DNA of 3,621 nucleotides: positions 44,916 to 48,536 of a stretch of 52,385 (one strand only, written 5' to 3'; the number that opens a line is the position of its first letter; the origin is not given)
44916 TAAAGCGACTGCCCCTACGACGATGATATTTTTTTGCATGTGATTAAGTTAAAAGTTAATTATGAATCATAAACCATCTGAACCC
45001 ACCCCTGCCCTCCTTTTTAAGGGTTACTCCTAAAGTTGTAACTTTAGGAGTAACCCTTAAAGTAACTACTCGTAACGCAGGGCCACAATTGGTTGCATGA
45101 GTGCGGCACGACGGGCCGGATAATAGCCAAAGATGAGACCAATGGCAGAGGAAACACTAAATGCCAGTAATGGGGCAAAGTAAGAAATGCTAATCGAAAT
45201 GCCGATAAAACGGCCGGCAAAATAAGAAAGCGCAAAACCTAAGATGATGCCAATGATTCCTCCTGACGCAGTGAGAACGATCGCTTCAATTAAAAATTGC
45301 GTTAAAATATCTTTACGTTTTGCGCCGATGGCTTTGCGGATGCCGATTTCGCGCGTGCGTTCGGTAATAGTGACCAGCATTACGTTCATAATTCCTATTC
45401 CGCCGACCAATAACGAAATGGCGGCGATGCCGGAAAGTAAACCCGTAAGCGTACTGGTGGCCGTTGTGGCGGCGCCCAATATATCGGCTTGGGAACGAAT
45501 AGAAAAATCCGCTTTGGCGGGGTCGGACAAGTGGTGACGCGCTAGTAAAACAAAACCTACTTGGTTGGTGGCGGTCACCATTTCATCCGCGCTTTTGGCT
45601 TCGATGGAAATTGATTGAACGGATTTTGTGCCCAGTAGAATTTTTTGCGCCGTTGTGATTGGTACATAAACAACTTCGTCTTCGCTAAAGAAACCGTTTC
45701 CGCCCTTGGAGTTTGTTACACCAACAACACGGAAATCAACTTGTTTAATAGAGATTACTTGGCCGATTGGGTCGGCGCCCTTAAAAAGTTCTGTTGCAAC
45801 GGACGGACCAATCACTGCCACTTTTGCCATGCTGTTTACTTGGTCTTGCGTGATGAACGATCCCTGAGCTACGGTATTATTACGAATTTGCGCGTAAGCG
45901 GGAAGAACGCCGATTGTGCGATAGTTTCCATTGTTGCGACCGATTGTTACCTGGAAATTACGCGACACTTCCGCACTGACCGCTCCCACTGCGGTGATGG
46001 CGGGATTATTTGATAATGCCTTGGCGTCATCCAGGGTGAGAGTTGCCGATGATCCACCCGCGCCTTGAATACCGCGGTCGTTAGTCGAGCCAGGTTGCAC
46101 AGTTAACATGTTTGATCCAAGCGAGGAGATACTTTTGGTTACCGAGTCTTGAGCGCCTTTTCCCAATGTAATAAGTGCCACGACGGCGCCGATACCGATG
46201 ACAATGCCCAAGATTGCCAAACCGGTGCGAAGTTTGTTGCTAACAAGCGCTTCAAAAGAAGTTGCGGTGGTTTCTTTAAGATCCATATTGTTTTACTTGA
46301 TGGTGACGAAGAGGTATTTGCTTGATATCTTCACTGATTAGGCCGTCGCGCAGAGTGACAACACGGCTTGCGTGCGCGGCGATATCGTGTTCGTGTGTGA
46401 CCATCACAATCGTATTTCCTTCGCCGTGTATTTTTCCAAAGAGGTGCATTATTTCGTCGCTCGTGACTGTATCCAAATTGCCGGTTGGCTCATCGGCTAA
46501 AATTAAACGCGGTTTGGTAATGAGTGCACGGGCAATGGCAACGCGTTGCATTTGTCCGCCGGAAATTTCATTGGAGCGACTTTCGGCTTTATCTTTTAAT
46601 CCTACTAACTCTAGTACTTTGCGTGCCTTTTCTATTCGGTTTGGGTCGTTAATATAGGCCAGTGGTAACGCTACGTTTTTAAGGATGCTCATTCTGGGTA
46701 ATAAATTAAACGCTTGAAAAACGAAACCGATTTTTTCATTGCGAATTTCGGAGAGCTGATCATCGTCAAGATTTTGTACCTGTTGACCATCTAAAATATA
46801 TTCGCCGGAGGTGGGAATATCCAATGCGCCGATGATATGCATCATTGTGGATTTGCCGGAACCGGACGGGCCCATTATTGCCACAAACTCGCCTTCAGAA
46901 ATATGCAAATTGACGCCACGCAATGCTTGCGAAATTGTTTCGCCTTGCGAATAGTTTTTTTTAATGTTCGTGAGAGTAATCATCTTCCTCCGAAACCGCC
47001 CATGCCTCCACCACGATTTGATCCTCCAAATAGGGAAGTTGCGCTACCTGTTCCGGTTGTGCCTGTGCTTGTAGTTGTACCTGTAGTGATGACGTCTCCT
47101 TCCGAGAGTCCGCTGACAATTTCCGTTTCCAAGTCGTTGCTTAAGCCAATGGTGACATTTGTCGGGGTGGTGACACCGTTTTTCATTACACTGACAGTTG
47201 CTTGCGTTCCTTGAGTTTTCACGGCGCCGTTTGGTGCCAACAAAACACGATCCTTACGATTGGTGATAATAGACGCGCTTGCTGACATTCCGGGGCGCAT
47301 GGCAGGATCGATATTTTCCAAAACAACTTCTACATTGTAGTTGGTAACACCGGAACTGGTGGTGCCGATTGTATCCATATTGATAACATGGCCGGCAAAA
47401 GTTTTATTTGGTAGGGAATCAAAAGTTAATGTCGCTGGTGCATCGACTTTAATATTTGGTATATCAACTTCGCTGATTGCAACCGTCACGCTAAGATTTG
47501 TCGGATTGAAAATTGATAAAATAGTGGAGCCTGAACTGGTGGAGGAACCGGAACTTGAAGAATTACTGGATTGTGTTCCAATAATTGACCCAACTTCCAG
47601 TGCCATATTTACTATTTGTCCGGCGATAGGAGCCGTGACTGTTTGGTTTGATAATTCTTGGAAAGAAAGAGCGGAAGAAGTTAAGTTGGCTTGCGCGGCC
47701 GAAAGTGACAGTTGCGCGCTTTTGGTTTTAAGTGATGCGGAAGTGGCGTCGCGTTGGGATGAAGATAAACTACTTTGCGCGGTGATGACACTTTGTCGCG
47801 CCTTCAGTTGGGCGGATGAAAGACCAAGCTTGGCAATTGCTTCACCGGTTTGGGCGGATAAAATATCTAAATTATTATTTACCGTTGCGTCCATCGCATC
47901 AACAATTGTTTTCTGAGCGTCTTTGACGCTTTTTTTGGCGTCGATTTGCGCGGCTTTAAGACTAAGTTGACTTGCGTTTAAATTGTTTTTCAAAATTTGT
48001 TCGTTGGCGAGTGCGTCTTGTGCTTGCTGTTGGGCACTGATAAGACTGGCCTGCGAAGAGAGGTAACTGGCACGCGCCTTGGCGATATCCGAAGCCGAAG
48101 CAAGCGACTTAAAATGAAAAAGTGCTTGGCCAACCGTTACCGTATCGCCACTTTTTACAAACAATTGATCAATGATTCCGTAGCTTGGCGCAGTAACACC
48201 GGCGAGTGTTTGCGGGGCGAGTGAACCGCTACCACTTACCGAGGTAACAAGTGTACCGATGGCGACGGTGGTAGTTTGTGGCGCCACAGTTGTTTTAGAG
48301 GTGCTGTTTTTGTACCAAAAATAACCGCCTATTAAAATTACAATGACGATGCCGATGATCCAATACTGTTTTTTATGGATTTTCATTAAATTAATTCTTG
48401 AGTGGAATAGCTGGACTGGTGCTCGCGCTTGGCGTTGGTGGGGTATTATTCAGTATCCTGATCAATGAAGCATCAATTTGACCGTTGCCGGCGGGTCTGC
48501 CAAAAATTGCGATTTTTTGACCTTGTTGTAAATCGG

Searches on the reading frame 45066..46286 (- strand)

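Call 31: search_protein_families(library=pfam, proteins=[window:45066-46286:-], max_evalue=0.00001)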
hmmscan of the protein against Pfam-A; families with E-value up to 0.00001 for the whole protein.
window:45066-46286:- (406 aa): 2 families
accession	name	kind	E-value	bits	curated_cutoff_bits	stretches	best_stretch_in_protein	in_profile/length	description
PF12704.14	MacB_PCD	-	9.8e-44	150.5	27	1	21-243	1-204/207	MacB-like periplasmic core domain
PF02687.27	FtsX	-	4.8e-20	72.3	25.5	1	287-398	3-119/120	FtsX-like permease C-terminal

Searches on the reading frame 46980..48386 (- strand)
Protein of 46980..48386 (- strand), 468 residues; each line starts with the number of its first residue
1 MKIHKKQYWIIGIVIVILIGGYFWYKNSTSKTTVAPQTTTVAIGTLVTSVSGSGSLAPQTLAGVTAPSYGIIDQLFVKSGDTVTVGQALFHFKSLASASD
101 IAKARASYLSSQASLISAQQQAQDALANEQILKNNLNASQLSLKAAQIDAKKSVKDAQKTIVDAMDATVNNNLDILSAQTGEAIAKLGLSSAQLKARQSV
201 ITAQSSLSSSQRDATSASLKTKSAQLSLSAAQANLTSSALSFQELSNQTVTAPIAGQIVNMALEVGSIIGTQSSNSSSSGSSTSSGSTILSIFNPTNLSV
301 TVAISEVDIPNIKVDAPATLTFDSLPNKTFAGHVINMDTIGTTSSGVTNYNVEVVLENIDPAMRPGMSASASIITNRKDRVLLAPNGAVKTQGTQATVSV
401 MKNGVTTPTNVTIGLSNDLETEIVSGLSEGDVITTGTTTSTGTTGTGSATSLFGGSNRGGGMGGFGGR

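Call 31: search_protein_families(library=pfam, proteins=[window:46980-48386:-], max_evalue=0.00001)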
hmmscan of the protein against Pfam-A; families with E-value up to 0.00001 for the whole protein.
window:46980-48386:- (468 aa): 2 families
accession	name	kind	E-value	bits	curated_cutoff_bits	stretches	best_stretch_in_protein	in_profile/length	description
PF16576.10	HlyD_D23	-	5e-14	52.5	30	1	200-369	56-214/214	Barrel-sandwich domain of CusB or HlyD membrane-fusion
PF13437.12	HlyD_3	-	2.6e-11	44.6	22.2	1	249-357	1-96/106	HlyD family secretion protein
